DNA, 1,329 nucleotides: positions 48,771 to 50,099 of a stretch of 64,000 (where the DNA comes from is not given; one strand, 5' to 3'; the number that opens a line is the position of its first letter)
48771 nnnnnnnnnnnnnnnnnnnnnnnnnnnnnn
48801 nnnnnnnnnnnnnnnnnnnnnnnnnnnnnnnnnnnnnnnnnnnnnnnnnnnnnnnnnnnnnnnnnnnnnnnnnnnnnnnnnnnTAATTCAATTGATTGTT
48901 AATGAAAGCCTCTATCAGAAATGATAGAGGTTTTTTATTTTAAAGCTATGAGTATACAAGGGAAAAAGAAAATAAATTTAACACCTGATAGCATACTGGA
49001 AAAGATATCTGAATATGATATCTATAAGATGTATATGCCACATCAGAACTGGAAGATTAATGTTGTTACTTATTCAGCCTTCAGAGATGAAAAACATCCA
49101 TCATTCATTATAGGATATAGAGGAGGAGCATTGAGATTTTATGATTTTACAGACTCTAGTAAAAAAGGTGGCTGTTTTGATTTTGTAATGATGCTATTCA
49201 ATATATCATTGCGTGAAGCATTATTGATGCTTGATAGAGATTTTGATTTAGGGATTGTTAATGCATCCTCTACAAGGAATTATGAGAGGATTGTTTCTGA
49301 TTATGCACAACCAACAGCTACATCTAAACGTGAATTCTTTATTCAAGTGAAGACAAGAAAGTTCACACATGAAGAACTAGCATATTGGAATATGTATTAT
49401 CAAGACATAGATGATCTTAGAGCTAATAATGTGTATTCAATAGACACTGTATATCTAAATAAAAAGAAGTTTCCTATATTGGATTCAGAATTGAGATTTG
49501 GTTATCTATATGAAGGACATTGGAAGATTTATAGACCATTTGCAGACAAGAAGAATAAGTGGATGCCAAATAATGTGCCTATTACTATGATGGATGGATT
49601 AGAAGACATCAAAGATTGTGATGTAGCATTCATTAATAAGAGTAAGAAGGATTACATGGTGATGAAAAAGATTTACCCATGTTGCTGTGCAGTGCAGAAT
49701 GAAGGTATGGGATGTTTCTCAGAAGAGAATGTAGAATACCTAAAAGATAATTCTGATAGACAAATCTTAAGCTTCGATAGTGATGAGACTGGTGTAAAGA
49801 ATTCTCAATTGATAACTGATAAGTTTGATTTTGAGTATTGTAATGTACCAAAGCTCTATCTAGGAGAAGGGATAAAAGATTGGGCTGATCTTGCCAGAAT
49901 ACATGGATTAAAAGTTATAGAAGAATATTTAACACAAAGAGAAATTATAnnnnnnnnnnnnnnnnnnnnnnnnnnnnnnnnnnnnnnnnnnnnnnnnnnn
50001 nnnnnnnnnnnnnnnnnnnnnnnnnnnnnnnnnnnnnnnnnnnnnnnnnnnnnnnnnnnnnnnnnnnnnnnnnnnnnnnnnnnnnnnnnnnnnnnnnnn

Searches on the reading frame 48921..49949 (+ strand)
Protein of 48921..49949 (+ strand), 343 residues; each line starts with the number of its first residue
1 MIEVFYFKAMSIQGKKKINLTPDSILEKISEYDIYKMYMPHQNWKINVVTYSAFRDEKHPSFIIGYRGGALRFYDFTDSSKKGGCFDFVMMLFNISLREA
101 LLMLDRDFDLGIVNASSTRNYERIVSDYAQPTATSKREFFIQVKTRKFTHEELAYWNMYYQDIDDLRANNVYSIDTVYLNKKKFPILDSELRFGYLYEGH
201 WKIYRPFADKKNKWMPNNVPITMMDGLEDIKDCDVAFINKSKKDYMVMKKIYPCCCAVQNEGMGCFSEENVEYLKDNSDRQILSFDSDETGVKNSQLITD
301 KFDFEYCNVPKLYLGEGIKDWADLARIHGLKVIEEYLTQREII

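Call 11: search_protein_families(library=pfam, proteins=[window:48921-49949:+], max_evalue=0.001)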
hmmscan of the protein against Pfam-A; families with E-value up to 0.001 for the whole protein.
window:48921-49949:+ (343 aa): 0 families

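Call 14: search_protein_families(library=phrogs, proteins=[window:48921-49949:+], max_evalue=0.001)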
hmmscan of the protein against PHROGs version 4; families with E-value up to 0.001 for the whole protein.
window:48921-49949:+ (343 aa): 1 family
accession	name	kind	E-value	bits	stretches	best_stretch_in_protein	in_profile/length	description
phrog_12622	-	DNA, RNA and nucleotide metabolism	2.3e-34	120.1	1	17-341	23-367/415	DNA primase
